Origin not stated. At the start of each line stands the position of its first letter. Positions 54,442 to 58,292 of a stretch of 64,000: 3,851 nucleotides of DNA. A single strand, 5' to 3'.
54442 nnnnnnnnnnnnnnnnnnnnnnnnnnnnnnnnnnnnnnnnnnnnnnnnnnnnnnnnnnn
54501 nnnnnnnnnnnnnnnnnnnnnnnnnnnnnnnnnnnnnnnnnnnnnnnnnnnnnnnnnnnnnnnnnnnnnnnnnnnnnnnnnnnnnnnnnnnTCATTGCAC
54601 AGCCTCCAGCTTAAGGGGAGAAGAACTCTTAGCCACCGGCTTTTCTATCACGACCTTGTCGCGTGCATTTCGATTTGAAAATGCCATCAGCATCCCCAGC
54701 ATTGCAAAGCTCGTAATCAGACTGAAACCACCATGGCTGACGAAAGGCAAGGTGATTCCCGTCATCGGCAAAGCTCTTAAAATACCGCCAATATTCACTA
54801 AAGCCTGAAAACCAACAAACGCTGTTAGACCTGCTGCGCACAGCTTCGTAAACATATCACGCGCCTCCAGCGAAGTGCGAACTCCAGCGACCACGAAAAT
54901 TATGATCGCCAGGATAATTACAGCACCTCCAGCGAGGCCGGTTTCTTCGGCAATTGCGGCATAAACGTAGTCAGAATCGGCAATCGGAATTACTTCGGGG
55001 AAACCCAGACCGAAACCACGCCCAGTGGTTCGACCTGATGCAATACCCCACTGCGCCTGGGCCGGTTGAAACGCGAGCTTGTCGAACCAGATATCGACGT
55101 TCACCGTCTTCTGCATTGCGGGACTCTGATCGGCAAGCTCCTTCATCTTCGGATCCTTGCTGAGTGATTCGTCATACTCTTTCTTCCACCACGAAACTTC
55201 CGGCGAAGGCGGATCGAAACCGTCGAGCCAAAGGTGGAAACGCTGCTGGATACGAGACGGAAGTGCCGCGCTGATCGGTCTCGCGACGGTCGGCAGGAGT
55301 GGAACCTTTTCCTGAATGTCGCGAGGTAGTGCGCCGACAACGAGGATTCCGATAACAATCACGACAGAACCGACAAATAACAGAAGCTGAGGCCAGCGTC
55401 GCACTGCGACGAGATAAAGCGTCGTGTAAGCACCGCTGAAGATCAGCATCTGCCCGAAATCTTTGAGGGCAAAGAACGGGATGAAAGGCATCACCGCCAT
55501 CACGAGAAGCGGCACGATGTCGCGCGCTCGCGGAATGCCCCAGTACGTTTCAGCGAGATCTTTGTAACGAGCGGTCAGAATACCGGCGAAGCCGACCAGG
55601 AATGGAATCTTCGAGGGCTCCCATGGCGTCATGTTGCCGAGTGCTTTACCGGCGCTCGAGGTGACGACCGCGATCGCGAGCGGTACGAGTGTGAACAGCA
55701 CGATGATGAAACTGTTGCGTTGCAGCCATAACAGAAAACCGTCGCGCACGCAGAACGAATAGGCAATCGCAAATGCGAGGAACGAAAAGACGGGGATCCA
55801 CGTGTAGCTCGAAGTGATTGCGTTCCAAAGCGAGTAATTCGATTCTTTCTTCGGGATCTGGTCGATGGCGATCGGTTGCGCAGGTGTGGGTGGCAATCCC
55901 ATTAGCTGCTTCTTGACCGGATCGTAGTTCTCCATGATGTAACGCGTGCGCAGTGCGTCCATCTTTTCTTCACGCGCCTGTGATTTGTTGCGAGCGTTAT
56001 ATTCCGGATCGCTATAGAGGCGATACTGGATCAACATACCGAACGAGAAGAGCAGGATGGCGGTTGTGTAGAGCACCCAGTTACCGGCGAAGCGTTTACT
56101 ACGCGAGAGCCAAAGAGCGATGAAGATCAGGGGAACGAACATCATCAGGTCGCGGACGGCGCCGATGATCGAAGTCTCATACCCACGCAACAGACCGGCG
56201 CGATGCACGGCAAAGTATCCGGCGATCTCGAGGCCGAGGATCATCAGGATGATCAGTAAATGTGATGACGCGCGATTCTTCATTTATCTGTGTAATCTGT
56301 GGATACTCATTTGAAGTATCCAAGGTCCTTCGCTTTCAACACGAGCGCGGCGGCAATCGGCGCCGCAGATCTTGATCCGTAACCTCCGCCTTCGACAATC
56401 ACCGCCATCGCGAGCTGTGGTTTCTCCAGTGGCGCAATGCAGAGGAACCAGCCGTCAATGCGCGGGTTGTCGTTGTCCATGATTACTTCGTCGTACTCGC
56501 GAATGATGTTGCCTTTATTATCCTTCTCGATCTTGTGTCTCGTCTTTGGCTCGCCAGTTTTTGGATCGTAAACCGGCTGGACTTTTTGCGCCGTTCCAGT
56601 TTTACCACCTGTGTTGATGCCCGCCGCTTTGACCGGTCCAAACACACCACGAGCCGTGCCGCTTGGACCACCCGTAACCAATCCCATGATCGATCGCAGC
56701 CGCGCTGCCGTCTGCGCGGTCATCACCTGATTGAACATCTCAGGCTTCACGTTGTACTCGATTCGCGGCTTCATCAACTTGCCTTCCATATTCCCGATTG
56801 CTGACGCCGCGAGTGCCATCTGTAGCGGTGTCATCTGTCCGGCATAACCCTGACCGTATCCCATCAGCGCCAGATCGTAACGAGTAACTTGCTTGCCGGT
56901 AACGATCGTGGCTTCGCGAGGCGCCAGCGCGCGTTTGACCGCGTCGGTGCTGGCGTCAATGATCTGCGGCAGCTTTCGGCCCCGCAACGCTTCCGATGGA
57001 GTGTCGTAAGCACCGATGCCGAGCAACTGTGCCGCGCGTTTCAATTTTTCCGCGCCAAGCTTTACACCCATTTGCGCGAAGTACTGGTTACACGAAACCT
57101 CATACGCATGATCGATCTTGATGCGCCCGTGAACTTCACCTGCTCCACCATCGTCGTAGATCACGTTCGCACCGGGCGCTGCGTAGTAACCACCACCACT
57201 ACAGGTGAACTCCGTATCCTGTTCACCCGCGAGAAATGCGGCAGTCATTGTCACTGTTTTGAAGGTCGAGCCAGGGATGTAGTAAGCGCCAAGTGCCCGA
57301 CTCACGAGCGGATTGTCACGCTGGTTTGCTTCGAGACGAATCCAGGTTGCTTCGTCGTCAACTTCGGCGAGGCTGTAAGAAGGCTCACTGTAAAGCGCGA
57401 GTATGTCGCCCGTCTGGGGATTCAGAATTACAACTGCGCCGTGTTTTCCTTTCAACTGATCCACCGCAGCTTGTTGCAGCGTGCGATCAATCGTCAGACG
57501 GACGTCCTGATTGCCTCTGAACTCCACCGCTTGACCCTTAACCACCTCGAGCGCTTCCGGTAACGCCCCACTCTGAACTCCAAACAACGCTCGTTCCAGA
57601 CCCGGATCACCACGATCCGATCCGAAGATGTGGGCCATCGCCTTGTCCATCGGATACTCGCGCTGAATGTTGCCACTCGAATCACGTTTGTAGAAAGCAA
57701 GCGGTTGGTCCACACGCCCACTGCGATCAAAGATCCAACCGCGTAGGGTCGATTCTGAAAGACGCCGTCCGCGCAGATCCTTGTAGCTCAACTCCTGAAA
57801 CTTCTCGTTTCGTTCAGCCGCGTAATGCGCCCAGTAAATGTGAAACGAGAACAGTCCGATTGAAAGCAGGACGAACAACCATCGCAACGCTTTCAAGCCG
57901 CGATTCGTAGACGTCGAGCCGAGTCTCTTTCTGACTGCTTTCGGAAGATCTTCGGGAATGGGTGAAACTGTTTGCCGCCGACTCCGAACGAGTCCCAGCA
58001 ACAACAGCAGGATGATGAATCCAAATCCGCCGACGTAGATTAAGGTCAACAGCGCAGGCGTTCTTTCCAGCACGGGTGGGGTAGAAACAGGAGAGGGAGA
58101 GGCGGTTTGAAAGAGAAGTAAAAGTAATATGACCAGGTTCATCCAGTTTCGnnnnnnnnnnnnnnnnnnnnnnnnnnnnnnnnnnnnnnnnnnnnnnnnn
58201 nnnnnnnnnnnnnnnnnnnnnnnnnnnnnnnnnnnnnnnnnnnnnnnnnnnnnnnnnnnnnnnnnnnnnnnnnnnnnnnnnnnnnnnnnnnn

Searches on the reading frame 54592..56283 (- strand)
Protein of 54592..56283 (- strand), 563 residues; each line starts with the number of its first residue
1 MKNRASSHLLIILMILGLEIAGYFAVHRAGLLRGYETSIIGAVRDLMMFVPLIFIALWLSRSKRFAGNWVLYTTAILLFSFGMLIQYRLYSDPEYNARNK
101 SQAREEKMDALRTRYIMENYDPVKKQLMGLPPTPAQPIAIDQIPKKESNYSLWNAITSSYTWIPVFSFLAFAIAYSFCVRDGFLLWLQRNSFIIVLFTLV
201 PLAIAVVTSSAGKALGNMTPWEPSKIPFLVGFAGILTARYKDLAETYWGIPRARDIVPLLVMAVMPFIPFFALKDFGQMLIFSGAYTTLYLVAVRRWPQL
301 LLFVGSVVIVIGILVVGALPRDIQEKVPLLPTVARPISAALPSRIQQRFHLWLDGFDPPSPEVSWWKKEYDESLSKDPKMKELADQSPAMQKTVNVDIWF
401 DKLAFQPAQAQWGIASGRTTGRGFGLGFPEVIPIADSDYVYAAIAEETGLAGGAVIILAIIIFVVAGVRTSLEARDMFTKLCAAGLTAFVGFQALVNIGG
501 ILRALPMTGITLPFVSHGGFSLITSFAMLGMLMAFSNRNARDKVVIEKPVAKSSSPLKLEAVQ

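Call 4: search_protein_families(library=pfam, proteins=[window:54592-56283:-], max_evalue=0.001)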
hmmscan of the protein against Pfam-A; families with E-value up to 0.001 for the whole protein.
window:54592-56283:- (563 aa): 1 family
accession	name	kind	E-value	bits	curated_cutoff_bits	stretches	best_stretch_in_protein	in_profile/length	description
PF01098.24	FTSW_RODA_SPOVE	-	1.3e-32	113.6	26.4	2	404-538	217-353/356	Cell cycle protein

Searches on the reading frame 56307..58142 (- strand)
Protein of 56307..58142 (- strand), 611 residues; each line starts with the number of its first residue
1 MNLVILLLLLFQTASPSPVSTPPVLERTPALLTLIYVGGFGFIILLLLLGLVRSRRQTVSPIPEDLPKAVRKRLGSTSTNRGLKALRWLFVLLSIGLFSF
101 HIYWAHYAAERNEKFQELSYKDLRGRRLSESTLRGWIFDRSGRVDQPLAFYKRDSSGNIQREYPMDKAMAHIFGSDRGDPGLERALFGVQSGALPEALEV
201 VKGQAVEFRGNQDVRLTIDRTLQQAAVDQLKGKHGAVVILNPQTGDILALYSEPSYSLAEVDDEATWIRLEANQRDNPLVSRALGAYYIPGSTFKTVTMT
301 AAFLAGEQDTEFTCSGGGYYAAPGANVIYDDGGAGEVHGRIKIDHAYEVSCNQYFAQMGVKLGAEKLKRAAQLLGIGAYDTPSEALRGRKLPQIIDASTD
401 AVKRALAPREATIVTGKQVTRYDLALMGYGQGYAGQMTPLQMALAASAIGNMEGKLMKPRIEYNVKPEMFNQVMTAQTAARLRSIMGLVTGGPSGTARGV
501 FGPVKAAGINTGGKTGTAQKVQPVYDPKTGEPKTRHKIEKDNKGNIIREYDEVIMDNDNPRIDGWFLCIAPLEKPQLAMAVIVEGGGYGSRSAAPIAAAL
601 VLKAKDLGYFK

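Call 4: search_protein_families(library=pfam, proteins=[window:56307-58142:-], max_evalue=0.001)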
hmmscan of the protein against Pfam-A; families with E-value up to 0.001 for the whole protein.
window:56307-58142:- (611 aa): 1 family
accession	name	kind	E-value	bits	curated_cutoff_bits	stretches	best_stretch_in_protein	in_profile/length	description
PF00905.27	Transpeptidase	-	2.3e-41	142.4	22.1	1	235-600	1-297/299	Penicillin binding protein transpeptidase domain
